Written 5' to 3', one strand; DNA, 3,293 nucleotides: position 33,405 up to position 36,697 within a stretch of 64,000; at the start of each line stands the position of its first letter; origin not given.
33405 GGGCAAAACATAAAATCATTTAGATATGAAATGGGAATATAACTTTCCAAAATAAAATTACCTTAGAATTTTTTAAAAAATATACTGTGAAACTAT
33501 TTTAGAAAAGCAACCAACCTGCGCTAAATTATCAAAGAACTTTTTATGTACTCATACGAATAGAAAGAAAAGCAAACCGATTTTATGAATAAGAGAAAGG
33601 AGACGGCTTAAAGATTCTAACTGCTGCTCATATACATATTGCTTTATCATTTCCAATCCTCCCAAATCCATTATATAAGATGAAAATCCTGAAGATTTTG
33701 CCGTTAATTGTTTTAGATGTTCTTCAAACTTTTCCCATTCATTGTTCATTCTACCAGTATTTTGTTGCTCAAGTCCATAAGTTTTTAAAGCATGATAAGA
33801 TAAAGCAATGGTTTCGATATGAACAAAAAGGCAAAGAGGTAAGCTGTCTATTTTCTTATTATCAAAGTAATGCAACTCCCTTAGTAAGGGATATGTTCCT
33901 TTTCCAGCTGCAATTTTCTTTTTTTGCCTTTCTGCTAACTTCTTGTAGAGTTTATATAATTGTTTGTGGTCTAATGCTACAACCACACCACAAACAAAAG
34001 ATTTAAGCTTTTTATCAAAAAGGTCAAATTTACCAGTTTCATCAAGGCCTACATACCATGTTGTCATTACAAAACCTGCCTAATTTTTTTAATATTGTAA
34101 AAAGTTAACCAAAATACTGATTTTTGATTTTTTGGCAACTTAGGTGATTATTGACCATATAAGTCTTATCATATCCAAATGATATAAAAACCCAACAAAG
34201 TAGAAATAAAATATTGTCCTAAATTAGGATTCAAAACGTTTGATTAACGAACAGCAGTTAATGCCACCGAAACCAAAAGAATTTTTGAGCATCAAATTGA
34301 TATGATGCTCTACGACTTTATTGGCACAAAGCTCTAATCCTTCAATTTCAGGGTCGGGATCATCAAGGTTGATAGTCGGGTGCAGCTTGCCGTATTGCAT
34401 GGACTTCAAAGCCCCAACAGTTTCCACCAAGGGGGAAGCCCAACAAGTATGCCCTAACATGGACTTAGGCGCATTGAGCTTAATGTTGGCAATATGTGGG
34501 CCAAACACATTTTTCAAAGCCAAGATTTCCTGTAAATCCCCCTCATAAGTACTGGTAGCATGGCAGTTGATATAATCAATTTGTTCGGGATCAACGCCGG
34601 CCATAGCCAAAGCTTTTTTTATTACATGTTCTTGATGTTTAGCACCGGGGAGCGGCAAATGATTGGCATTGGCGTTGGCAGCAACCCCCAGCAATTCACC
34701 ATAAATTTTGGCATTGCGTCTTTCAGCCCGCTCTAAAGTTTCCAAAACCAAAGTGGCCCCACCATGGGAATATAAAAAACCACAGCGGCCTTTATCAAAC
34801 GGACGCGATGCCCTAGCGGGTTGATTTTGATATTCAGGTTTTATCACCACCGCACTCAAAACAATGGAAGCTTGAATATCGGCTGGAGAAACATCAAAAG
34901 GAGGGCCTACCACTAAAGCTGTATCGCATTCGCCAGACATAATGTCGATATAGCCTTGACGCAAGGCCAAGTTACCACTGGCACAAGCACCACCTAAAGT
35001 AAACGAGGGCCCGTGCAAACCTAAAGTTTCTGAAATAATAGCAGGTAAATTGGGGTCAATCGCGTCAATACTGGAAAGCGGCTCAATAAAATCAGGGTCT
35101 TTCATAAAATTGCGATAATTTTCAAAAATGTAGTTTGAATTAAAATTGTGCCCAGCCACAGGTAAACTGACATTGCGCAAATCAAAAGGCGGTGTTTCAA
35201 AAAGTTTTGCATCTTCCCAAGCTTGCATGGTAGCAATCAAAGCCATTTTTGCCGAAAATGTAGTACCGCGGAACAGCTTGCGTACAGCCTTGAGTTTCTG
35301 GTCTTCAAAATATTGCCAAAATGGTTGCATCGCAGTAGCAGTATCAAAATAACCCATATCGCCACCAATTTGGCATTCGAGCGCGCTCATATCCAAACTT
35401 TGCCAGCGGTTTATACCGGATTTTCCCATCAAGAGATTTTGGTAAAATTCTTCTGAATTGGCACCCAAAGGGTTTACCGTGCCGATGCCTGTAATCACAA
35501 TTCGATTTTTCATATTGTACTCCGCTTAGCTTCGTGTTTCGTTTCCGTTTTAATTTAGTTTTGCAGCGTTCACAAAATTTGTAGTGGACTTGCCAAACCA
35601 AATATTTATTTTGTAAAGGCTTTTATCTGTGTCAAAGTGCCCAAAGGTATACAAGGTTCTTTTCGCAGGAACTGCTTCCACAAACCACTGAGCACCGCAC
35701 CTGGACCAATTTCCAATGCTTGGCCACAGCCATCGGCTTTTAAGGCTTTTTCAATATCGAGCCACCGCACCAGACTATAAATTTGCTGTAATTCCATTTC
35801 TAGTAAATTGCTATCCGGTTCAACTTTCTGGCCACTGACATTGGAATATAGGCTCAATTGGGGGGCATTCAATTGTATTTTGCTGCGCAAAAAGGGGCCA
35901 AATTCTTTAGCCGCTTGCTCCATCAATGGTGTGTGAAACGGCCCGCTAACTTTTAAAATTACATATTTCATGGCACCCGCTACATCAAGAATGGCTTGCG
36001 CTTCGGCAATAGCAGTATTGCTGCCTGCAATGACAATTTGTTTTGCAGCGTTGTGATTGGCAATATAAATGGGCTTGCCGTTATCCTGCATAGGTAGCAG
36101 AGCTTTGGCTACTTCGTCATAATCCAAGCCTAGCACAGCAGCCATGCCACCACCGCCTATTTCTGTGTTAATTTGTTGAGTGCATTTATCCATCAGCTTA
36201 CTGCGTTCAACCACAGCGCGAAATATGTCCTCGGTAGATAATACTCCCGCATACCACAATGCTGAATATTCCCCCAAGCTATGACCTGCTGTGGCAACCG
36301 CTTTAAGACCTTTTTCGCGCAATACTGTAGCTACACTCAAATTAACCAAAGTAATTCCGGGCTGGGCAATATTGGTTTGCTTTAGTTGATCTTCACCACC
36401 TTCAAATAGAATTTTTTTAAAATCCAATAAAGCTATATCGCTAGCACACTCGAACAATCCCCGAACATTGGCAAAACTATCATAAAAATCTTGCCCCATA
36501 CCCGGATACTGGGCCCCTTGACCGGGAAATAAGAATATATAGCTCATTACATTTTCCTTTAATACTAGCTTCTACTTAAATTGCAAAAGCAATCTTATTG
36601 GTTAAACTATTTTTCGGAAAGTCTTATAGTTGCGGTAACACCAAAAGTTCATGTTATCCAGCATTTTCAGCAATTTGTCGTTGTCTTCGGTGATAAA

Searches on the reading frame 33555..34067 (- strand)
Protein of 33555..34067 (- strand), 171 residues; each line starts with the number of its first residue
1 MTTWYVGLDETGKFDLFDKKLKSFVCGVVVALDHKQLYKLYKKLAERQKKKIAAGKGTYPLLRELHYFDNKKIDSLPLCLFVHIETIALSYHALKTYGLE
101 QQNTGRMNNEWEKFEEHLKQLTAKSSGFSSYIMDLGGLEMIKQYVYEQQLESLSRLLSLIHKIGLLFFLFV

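Call 37: search_protein_families(library=pfam, proteins=[window:33555-34067:-], max_evalue=0.001)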
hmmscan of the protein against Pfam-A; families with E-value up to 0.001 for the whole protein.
window:33555-34067:- (171 aa): 0 families

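Call 89: search_protein_families(library=pfam, proteins=[window:33555-34067:-], max_evalue=1)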
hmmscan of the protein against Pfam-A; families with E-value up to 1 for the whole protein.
window:33555-34067:- (171 aa): 0 families

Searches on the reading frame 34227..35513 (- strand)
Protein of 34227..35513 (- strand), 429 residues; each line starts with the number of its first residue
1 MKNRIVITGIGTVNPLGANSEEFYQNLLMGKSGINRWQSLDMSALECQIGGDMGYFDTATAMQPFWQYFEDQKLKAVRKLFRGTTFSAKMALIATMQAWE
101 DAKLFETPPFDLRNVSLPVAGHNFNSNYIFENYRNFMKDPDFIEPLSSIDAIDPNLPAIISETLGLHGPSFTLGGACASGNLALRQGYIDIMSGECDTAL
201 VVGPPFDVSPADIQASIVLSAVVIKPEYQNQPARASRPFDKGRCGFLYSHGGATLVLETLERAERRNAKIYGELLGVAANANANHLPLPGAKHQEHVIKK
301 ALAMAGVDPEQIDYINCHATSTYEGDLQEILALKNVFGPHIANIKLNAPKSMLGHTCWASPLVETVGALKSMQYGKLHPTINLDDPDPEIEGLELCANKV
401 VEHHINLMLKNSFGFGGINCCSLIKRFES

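Call 37: search_protein_families(library=pfam, proteins=[window:34227-35513:-], max_evalue=0.001)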
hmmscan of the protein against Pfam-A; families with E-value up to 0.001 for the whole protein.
window:34227-35513:- (429 aa): 3 families
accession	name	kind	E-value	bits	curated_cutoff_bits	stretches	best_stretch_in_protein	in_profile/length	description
PF02801.28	Ketoacyl-synt_C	-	7.5e-30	103.8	20.8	1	271-383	1-118/119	Beta-ketoacyl synthase, C-terminal domain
PF00109.32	ketoacyl-synt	-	2.7e-28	99.7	20.8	1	3-263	2-252/252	Beta-ketoacyl synthase, N-terminal domain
PF00108.29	Thiolase_N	-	0.00024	21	26.4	0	167-203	75-111/260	Thiolase, N-terminal domain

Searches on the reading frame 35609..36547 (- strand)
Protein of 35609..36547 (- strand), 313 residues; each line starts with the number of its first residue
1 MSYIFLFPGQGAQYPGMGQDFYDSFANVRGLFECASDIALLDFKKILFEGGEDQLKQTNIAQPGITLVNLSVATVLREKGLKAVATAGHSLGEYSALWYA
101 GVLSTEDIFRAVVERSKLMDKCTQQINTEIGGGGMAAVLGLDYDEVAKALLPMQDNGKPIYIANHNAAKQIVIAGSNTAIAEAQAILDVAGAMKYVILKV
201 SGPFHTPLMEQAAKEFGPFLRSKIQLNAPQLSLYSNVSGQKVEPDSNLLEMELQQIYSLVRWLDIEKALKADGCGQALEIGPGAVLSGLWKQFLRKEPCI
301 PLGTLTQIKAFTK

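Call 37: search_protein_families(library=pfam, proteins=[window:35609-36547:-], max_evalue=0.001)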
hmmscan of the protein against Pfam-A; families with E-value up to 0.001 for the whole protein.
window:35609-36547:- (313 aa): 1 family
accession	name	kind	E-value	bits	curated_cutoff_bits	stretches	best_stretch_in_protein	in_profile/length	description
PF00698.26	Acyl_transf_1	-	5.1e-31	108.7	32.7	1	4-295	1-280/319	Acyl transferase domain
